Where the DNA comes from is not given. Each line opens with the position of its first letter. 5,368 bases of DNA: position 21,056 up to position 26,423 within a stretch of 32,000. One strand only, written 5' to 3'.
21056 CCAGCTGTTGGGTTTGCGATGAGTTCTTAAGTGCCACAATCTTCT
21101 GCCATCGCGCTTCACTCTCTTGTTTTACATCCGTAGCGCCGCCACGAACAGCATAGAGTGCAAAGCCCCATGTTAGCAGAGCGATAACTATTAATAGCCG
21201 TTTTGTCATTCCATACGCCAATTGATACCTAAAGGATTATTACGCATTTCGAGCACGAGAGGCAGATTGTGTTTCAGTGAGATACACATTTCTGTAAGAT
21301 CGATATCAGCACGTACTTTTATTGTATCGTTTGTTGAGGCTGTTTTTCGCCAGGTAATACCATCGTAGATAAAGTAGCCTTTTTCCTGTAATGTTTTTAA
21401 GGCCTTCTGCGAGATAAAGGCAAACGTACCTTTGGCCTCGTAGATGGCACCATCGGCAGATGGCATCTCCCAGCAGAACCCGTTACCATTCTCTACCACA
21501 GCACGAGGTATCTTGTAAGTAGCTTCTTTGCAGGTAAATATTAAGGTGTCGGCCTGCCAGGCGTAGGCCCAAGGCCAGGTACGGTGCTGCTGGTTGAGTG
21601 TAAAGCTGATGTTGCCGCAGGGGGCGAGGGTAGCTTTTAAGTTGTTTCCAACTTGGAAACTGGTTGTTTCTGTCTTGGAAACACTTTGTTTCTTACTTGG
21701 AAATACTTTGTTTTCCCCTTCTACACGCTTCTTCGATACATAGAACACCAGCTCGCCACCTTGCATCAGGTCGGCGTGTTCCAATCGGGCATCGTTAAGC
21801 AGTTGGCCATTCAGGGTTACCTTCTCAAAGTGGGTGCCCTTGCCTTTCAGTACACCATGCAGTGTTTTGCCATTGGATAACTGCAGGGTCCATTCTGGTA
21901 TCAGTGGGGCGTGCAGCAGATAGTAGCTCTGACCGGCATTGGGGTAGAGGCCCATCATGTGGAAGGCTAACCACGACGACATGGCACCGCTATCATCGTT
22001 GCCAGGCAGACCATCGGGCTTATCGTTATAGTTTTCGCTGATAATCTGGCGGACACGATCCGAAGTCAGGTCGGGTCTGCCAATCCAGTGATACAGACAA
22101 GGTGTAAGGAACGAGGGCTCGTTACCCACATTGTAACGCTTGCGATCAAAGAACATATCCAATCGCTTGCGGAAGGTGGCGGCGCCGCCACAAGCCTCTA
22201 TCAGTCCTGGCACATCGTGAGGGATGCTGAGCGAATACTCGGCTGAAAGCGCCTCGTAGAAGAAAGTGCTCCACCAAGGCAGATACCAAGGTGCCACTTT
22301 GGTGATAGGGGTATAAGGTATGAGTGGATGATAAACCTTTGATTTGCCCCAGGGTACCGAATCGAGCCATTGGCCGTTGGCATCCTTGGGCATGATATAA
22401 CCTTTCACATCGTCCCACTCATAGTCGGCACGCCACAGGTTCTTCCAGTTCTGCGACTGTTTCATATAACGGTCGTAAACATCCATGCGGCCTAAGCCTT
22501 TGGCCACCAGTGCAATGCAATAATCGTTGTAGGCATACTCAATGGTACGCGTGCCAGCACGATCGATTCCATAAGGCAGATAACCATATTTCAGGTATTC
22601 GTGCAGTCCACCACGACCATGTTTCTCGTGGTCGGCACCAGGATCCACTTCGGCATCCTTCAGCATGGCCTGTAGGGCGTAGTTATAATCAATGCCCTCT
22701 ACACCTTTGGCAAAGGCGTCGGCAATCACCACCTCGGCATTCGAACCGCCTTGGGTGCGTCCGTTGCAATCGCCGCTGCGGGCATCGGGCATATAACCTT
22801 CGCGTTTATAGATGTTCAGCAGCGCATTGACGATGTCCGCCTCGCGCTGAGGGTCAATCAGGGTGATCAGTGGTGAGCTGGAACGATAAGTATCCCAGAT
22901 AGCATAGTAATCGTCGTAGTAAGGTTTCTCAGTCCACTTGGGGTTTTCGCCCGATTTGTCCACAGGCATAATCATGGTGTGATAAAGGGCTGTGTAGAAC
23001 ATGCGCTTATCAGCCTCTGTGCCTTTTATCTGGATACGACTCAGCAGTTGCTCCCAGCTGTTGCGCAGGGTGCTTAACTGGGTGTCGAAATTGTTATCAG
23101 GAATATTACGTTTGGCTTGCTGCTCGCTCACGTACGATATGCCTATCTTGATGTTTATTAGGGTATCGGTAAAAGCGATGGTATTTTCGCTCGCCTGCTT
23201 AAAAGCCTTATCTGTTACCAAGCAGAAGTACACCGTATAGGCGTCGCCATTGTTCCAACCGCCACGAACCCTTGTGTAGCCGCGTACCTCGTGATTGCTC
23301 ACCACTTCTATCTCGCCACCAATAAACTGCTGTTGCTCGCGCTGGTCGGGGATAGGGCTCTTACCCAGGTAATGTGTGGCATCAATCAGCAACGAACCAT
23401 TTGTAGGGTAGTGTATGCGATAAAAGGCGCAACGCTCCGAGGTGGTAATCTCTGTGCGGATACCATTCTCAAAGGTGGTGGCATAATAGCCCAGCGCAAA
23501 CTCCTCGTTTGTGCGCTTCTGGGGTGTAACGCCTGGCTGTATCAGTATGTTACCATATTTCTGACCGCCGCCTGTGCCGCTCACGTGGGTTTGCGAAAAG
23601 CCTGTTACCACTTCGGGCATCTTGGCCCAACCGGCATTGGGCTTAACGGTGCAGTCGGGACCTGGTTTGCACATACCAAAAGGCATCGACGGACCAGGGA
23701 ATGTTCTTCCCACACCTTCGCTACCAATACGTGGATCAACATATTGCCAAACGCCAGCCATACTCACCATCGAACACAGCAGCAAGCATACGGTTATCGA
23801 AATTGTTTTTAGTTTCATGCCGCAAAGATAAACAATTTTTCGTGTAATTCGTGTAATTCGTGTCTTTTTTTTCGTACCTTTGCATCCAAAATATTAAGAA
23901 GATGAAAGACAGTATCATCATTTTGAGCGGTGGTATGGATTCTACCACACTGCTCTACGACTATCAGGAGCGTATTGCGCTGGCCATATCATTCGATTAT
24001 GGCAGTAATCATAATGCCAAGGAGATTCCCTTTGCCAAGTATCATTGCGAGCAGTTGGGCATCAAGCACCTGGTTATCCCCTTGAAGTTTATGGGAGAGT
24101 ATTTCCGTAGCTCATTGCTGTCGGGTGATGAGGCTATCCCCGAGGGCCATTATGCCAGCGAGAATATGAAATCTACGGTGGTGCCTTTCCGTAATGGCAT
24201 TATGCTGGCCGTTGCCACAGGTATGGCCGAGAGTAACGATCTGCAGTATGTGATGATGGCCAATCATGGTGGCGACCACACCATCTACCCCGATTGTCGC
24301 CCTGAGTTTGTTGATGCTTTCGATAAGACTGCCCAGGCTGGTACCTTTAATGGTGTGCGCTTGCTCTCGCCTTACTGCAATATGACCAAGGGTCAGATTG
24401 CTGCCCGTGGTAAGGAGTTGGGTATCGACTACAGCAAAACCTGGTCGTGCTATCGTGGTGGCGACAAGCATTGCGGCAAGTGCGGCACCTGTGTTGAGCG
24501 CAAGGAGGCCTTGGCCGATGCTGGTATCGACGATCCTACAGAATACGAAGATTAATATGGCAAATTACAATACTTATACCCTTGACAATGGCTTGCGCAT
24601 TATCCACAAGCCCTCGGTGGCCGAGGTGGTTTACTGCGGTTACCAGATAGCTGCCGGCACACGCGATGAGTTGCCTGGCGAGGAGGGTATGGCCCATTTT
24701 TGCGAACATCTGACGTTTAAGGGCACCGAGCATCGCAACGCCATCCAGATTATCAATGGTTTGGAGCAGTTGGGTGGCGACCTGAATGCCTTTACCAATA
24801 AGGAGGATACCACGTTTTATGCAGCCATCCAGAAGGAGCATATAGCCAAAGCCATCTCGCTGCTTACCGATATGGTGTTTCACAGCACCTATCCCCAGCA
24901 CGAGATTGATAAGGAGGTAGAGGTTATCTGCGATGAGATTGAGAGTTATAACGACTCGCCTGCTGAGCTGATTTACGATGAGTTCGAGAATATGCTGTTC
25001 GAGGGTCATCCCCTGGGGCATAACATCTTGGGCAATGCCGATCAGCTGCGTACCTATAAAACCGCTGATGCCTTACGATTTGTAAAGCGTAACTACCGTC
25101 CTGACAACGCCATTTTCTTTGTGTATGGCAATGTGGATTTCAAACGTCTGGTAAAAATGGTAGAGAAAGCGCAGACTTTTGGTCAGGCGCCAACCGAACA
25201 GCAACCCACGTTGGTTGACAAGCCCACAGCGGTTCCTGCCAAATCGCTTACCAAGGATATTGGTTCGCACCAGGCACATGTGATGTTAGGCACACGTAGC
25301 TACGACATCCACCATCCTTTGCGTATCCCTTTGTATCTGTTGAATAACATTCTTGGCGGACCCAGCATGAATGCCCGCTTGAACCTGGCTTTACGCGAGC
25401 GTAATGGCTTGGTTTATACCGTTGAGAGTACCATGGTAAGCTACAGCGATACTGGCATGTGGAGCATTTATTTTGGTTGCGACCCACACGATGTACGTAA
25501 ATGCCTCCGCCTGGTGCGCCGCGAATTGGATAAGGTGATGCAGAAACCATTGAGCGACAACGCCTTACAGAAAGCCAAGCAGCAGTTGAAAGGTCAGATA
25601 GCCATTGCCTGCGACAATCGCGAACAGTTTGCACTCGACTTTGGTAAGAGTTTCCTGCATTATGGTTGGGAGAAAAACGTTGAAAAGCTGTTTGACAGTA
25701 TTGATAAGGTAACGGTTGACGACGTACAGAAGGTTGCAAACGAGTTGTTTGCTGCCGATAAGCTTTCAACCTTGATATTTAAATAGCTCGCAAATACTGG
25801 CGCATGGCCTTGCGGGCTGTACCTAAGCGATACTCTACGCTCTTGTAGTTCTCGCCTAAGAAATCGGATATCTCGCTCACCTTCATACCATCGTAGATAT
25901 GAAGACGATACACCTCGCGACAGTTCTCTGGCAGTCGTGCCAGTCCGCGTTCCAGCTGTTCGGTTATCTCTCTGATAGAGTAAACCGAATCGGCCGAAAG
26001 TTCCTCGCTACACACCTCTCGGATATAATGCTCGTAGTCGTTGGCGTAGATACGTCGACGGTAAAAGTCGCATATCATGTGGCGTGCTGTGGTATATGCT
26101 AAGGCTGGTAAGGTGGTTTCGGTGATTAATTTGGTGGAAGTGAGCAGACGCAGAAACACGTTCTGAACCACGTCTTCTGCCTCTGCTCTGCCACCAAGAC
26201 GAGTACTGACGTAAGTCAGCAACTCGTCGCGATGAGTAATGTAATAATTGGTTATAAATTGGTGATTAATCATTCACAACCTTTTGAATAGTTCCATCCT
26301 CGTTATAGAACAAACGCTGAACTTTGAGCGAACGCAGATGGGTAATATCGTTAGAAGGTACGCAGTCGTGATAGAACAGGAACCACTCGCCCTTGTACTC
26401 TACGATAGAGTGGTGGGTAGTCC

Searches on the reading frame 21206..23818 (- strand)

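Call 12: search_protein_families(library=pfam, proteins=[window:21206-23818:-], max_evalue=0.001)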
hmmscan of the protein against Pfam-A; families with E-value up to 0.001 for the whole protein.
window:21206-23818:- (870 aa): 2 families
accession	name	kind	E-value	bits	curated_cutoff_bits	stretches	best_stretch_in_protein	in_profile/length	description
PF07971.18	Glyco_hydro_92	-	4.5e-139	464.8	24.6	1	233-695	4-463/464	Glycosyl hydrolase family 92 catalytic domain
PF17678.7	Glyco_hydro_92N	-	3.3e-46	158.5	34.5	1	26-209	1-195/236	Glycosyl hydrolase family 92 N-terminal domain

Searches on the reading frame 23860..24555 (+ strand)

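Call 57: search_protein_families(library=ncbifam, proteins=[window:23860-24555:+], max_evalue=0.01)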
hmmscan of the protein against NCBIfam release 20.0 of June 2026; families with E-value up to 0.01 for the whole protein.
window:23860-24555:+ (231 aa): 5 families
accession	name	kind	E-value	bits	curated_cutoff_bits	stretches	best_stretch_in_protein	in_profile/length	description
TIGR00364.1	TIGR00364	equivalog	3.2e-52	177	150.3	1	19-214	2-201/201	7-cyano-7-deazaguanine synthase QueC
NF008317.0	PRK11106.1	equivalog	1.5e-25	90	378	1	15-220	1-212/231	7-cyano-7-deazaguanine synthase QueC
NF041925.1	QatC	equivalog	1.7e-08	33.8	280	1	166-230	251-327/398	Qat anti-phage system QueC-like protein QatC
TIGR02432.1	lysidine_TilS_N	equivalog_domain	0.0011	18.9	93.6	1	19-74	3-65/189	tRNA lysidine(34) synthetase TilS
TIGR00268.2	TIGR00268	equivalog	0.0011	18.2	150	1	10-77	8-78/259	ATP-dependent sacrificial sulfur transferase LarE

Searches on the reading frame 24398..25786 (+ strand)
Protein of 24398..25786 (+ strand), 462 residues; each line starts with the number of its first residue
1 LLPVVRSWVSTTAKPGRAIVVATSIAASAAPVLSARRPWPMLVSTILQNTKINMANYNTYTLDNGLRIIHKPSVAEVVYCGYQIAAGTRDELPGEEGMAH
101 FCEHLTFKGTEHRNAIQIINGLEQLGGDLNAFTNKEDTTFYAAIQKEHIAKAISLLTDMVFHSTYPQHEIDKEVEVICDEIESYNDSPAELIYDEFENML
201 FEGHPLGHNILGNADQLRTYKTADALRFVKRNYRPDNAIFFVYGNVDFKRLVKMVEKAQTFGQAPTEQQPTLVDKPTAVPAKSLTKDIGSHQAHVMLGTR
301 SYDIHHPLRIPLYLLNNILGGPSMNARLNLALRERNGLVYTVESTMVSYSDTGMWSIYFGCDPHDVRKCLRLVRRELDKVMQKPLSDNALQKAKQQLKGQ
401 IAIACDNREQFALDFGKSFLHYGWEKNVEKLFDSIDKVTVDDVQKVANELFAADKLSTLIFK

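Call 12: search_protein_families(library=pfam, proteins=[window:24398-25786:+], max_evalue=0.001)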
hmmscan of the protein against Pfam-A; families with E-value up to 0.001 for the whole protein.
window:24398-25786:+ (462 aa): 2 families
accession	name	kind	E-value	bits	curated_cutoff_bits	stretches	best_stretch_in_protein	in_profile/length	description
PF05193.26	Peptidase_M16_C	-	3.1e-37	128.6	23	1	224-397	6-181/181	Peptidase M16 inactive domain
PF00675.25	Peptidase_M16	-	1.4e-30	106.6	22.3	1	74-212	9-147/149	Insulinase (Peptidase family M16)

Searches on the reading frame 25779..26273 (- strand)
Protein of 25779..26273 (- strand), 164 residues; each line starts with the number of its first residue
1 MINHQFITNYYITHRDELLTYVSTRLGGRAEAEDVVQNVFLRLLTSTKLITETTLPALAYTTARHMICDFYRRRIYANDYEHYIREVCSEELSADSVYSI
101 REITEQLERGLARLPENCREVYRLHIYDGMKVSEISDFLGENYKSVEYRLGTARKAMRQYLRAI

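Call 12: search_protein_families(library=pfam, proteins=[window:25779-26273:-], max_evalue=0.001)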
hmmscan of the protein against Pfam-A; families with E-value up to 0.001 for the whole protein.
window:25779-26273:- (164 aa): 3 families
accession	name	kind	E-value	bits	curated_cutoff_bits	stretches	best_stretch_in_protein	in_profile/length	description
PF08281.18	Sigma70_r4_2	-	2.1e-10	40.5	25.7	1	105-157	2-54/54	Sigma-70, region 4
PF04542.20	Sigma70_r2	-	7e-09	35.8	24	1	13-74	4-68/71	Sigma-70 region 2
PF07638.17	Sigma70_ECF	-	0.0005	20.4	21.1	1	31-162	48-184/185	ECF sigma factor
